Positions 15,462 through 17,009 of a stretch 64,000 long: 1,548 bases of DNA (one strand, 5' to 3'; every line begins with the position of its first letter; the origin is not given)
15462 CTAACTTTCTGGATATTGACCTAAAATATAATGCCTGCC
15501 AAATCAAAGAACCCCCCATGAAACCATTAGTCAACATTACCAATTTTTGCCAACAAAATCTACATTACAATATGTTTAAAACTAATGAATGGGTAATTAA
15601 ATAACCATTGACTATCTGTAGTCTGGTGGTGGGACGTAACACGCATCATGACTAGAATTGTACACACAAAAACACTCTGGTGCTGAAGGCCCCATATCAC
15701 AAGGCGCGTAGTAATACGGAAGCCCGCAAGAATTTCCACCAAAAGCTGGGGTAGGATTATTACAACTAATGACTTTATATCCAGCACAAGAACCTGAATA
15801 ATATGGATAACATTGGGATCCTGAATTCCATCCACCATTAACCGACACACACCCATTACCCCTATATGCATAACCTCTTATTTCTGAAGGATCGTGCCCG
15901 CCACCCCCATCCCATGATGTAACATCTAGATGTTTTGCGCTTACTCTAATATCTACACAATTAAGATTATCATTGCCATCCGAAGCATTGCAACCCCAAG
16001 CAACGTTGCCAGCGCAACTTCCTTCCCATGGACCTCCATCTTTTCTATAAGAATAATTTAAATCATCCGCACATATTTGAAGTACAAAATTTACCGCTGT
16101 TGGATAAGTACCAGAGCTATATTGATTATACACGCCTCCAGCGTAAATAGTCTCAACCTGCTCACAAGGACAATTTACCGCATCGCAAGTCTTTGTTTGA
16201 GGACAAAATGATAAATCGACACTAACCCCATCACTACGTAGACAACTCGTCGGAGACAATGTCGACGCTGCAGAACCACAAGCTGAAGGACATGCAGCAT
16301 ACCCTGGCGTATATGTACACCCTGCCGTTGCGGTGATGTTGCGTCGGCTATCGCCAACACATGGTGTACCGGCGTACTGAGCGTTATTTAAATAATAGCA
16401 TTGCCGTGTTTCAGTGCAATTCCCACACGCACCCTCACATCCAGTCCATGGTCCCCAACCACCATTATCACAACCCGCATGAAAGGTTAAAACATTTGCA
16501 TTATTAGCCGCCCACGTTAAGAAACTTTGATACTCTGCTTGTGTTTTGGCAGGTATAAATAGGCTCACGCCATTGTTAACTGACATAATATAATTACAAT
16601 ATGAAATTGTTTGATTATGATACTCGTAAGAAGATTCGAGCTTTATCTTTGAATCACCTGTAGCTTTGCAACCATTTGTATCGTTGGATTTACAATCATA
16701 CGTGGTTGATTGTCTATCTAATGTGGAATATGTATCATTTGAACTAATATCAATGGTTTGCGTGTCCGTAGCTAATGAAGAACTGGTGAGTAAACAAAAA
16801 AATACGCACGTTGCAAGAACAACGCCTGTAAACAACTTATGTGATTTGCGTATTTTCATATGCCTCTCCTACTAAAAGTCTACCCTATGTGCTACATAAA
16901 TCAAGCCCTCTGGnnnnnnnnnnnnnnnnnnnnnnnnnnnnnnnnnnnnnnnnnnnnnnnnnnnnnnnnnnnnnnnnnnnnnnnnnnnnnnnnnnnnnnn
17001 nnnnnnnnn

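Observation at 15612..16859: Secreted cysteine-rich protein with a eukaryote-like thrombospondin type-1 repeat motif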

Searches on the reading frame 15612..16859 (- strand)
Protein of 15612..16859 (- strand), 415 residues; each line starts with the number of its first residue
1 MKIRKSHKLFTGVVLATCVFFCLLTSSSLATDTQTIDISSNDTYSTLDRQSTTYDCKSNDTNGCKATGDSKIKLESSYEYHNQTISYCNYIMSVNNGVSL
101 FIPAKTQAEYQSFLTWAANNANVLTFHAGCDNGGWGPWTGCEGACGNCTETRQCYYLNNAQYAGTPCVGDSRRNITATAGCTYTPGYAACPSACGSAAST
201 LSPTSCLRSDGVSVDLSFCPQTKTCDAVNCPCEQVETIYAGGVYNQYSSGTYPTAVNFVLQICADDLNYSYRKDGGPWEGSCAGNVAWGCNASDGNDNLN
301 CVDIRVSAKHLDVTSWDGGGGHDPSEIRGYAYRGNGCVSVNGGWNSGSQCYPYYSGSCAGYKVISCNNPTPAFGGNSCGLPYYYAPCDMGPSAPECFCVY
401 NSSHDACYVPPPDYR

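Call 4: search_protein_families(library=pfam, proteins=[window:15612-16859:-], max_evalue=10)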
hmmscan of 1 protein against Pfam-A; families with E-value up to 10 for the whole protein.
window:15612-16859:- (415 aa): 2 families
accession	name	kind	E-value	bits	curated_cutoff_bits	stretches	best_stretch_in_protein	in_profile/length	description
PF00090.25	TSP_1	-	0.0025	18.4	21.6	1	134-173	2-40/49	Thrombospondin type 1 domain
PF19028.6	TSP1_spondin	-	0.012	16.3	41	1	130-171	1-42/52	Spondin-like TSP1 domain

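Call 5: search_protein_families(library=ncbifam, proteins=[window:15612-16859:-], max_evalue=10)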
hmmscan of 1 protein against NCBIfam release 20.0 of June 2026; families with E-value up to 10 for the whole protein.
window:15612-16859:- (415 aa): 0 families

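Call 10: find_homologous_proteins(query=window:15612-16859:-, max_evalue=0.01)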
Query window:15612-16859:- (415 aa): 1 proteins with E <= 0.01 among 2120 candidates.
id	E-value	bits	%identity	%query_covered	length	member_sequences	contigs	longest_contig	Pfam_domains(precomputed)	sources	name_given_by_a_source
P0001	3.0e-290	980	100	100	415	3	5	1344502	-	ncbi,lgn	-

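Call 12: find_encoding_contigs(protein=P0001, flank=10000, max_places=6)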
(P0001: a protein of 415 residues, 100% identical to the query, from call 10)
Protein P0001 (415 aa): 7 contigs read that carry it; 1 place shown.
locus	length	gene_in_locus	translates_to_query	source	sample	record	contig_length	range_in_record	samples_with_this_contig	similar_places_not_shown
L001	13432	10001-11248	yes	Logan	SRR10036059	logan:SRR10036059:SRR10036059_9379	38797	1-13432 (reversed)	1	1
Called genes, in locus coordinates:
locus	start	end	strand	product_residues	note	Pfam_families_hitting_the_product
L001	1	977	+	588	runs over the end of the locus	-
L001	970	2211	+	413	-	-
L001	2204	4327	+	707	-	-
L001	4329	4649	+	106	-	PF01588:tRNA_bind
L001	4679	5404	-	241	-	PF00535:Glycos_transf_2, PF10111:Glyco_tranf_2_2, PF13641:Glyco_tranf_2_3 (weak)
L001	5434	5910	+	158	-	PF03692:CxxCxxCC (weak)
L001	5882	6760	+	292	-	PF09924:LPG_synthase_C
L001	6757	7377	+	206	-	PF00929:RNase_T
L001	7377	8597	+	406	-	PF00425:Chorismate_bind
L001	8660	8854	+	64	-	PF07927:HicA_toxin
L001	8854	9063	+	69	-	PF15919:HicB_lk_antitox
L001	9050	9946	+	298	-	PF01063:Aminotran_4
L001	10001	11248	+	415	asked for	-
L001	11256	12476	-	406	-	-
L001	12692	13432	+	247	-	?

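Call 20: search_protein_representatives(protein=window:15612-16859:-)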
Query: 415 residues. Proteins with E-value up to 0.001 (for the whole library): 23; up to 1e-10: 8; up to 1e-30: 2. The best 23 are listed.
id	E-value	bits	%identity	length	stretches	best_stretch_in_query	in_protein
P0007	2.5e-90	319.8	81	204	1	1-172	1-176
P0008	1.9e-41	158.7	46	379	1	14-277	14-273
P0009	1.5e-29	119.4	41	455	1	218-408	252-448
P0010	1.9e-21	92.8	48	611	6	171-240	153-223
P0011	3.1e-19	85.5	34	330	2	51-187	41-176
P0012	1.8e-14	69.8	33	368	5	128-177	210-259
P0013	3.5e-11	58.9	41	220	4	333-379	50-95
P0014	4.7e-11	58.5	34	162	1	50-181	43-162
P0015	7.6e-10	54.5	37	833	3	1-247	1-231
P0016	6.3e-09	51.5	27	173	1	42-182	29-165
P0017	1.3e-08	50.5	33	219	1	47-173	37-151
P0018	5.4e-08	48.4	36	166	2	111-189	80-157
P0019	3.0e-07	46.0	33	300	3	134-169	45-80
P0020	9.9e-06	41.0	28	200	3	128-169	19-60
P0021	9.2e-05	37.8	40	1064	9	134-172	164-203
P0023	1.8e-04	36.8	29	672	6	128-169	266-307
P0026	4.8e-04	35.4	30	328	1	88-342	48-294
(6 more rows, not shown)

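Call 22: search_protein_families(library=pfam, proteins=[P0008, P0009, P0010, P0011, P0012, P0013, P0015, P0019, P0021, P0023], max_evalue=0.1)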
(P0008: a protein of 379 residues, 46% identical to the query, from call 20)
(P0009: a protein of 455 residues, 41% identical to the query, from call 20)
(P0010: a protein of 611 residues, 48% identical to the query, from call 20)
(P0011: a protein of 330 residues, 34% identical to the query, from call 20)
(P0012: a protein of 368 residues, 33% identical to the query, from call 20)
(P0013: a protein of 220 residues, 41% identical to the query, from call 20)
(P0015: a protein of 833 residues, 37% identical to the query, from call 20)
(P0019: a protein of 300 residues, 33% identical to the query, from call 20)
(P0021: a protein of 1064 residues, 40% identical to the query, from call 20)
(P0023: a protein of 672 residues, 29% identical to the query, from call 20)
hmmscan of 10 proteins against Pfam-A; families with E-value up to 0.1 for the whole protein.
P0008 (379 aa): 0 families

P0009 (455 aa): 0 families

P0010 (611 aa): 1 family
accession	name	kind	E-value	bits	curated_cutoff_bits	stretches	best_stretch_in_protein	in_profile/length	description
PF04021.17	Class_IIIsignal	-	0.038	14.4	23.7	1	9-24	1-16/27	Class III signal peptide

P0011 (330 aa): 3 families
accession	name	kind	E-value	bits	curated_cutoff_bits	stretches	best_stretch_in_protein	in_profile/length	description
PF00090.25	TSP_1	-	5.5e-06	26.9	21.6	1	124-170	3-49/49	Thrombospondin type 1 domain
PF19028.6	TSP1_spondin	-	1.2e-05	25.9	41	1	119-170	1-52/52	Spondin-like TSP1 domain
PF19030.6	TSP1_ADAMTS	-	0.00025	21.7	23.8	1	126-170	5-55/55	Thrombospondin type 1 domain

P0012 (368 aa): 5 families
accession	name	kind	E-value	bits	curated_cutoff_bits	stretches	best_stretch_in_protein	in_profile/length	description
PF19028.6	TSP1_spondin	-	8.6e-72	237.7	41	5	154-208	1-52/52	Spondin-like TSP1 domain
PF00090.25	TSP_1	-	2.7e-52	175.2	21.6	5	157-208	1-49/49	Thrombospondin type 1 domain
PF19030.6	TSP1_ADAMTS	-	5.4e-21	75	23.8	5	45-92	5-55/55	Thrombospondin type 1 domain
PF19035.6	TSP1_CCN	-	4.3e-07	30.5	27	1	101-120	5-24/44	CCN3 Nov like TSP1 domain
PF22195.2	TSP1_CFP_C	-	2.5e-06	28.3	27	0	156-179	5-29/90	CFP-like, C-terminal thrombospondin type 1 domain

P0013 (220 aa): 4 families
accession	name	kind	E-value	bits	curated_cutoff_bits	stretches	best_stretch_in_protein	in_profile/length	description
PF00090.25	TSP_1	-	1.8e-17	63.7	21.6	4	62-109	1-49/49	Thrombospondin type 1 domain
PF19028.6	TSP1_spondin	-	1.4e-13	51.3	41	4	62-109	4-52/52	Spondin-like TSP1 domain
PF22195.2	TSP1_CFP_C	-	2.1e-13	51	27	4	3-39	2-42/90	CFP-like, C-terminal thrombospondin type 1 domain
PF10722.14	YbjN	-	0.0031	18.2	22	0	43-90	16-63/126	Putative bacterial sensory transduction regulator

P0015 (833 aa): 2 families
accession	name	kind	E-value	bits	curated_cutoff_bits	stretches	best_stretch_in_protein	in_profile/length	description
PF00090.25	TSP_1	-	0.00015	22.3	21.6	1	707-748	2-45/49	Thrombospondin type 1 domain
PF13948.11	DUF4215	-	0.027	15.2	27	1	336-370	2-33/47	Domain of unknown function (DUF4215)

P0019 (300 aa): 6 families
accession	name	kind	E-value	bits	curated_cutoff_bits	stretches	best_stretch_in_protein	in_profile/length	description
PF19028.6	TSP1_spondin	-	8.6e-47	157.7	41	3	99-153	1-52/52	Spondin-like TSP1 domain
PF00090.25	TSP_1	-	1.3e-33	115.4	21.6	3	44-95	1-49/49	Thrombospondin type 1 domain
PF19030.6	TSP1_ADAMTS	-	8.2e-12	45.6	23.8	3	164-211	5-55/55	Thrombospondin type 1 domain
PF19035.6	TSP1_CCN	-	2.6e-08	34.4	27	2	162-211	5-44/44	CCN3 Nov like TSP1 domain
PF22195.2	TSP1_CFP_C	-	5.7e-08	33.6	27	1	159-182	5-28/90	CFP-like, C-terminal thrombospondin type 1 domain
PF03134.24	TB2_DP1_HVA22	-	0.044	14.1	27.2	1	207-249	19-63/77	TB2/DP1, HVA22 family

P0021 (1064 aa): 7 families
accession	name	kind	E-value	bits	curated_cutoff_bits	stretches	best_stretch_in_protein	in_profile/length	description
PF00090.25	TSP_1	-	5.2e-137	446.4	21.6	9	569-620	1-49/49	Thrombospondin type 1 domain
PF19028.6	TSP1_spondin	-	2.4e-82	271.5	41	9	163-210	4-49/52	Spondin-like TSP1 domain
PF22195.2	TSP1_CFP_C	-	3.9e-40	136.6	27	9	565-598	2-36/90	CFP-like, C-terminal thrombospondin type 1 domain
PF19030.6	TSP1_ADAMTS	-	9.5e-36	122.3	23.8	9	166-208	4-50/55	Thrombospondin type 1 domain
PF00092.34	VWA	-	8.1e-29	101.5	23.8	4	862-927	106-173/174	von Willebrand factor type A domain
PF00059.27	Lectin_C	-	5.9e-20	72.4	22.6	1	698-803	2-106/107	Lectin C-type domain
PF19035.6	TSP1_CCN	-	1.8e-17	63.8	27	0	166-184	6-24/44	CCN3 Nov like TSP1 domain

P0023 (672 aa): 6 families
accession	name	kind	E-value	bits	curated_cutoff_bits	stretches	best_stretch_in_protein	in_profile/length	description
PF19028.6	TSP1_spondin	-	1.3e-128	419.7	41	8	268-319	1-52/52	Spondin-like TSP1 domain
PF00090.25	TSP_1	-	7.2e-83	273.1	21.6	8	381-430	1-49/49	Thrombospondin type 1 domain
PF19030.6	TSP1_ADAMTS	-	7.7e-16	58.5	23.8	3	384-430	4-55/55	Thrombospondin type 1 domain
PF22195.2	TSP1_CFP_C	-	3.9e-10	40.5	27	1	216-241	6-32/90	CFP-like, C-terminal thrombospondin type 1 domain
PF19035.6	TSP1_CCN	-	1.2e-08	35.5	27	1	495-541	5-44/44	CCN3 Nov like TSP1 domain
PF21025.2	Fapy_DNA_glyco_C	-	0.092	13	27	0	382-401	21-40/49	Formamidopyrimidine-DNA glycosylase C-terminal domain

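Call 24: predict_structure(protein=window:15612-16859:-)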
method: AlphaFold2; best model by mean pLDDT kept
length: 415 residues; sequences in the alignment: 1
mean_pLDDT: 34.6   pTM: 0.20
mean pLDDT of the five models: 34.6, 27.9, 26.9, 26.6, 24.9
residues with pLDDT >= 90: 0; 70-90: 6; 50-70: 49; < 50: 360
segments of 3 or more residues with pLDDT < 50: 26-112, 117-360, 373-382, 401-405, 410-415
pLDDT, mean of each block of 10 residues (from residue 1): 50 70 54 29 27 37 36 24 28 32 42 47 34 29 28 24 24 25 26 27 27 28 27 25 27 30 30 31 32 34 27 27 27 29 29 41 54 38 56 57 49 38
secondary structure, 60 per line:
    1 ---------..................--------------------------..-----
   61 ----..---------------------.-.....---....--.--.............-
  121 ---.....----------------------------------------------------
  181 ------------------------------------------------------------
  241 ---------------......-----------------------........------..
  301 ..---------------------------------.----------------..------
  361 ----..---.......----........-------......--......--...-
elements in order: H10-27 E90-94 E98-101 H107-119 E124-128 E256-261 E285-292 E299-302 E370-376 E381-388 E396-401 E404-409

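Call 27: find_homologous_proteins(query=A1, max_evalue=0.001)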
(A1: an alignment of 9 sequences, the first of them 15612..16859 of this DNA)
Query A1 (9 sequences) (415 aa, profile of the alignment): 4 proteins with E <= 0.001 among 4655 candidates.
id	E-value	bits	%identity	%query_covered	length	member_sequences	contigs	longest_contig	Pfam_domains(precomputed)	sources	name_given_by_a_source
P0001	6.3e-146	505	100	100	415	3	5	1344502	-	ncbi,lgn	-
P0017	1.4e-69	253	33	26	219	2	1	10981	-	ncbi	-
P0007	5.4e-56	209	80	41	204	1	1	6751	PF00090.26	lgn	-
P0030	1.8e-6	46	49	9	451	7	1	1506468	PF00530.24,PF00090.26,PF15494.12,PF19028.7,PF22195.3,PF19030.7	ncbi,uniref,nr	ncbi:HMCN [Mytilus edulis]|uniref:HMCN n=1 Tax=Mytilus edulis TaxID=6550 RepID=A0A8S3UKA6_MYTED|nr:H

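Call 28: find_related_loci(query=window:15612-16859:-, collection=genome_contigs, flank=8000)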
Query window:15612-16859:- (415 aa) in genome_contigs; peptide patterns used: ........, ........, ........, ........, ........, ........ (x = any residue, [..] = any of these).
35 stretches matched a pattern, but none encodes a relative of the query by tblastn (E <= 1e-3).

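Call 35: find_encoding_contigs(protein=P0017, flank=8000, max_places=4)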
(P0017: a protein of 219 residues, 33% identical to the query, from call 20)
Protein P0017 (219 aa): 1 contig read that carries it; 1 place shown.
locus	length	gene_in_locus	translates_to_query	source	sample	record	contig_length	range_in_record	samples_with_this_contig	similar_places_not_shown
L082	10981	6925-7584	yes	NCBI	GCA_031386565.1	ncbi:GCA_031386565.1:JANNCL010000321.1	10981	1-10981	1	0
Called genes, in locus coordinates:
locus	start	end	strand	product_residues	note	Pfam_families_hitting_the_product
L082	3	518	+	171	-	?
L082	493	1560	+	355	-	PF00437:T2SSE, PF13401:AAA_22 (faint)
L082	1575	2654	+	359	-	PF00180:Iso_dh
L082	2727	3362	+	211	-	PF21948:LplA-B_cat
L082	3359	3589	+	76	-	PF00364:Biotin_lipoyl, PF25917:BSH_RND (weak)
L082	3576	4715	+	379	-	PF06925:MGDG_synth, PF13439:Glyco_transf_4 (faint), PF02350:Epimerase_2 (weak), PF04101:Glyco_tran_28_C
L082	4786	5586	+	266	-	PF03279:Lip_A_acyltrans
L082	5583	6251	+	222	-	PF00535:Glycos_transf_2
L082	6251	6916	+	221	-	-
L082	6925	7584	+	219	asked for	-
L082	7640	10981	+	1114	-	?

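Call 36: find_encoding_contigs(protein=P0008, flank=8000, max_places=4)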
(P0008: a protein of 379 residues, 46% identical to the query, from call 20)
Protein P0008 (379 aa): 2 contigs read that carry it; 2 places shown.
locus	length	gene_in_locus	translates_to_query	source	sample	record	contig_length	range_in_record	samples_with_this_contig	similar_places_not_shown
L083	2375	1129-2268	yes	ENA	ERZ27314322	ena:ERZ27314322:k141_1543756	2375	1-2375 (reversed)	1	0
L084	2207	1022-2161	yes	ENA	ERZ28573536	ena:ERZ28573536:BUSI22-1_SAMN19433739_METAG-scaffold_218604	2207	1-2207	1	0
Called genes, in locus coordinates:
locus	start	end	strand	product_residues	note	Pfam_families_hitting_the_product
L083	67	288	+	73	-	-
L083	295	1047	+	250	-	PF01063:Aminotran_4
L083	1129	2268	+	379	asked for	-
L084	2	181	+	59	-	?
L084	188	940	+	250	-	PF01063:Aminotran_4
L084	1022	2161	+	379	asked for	-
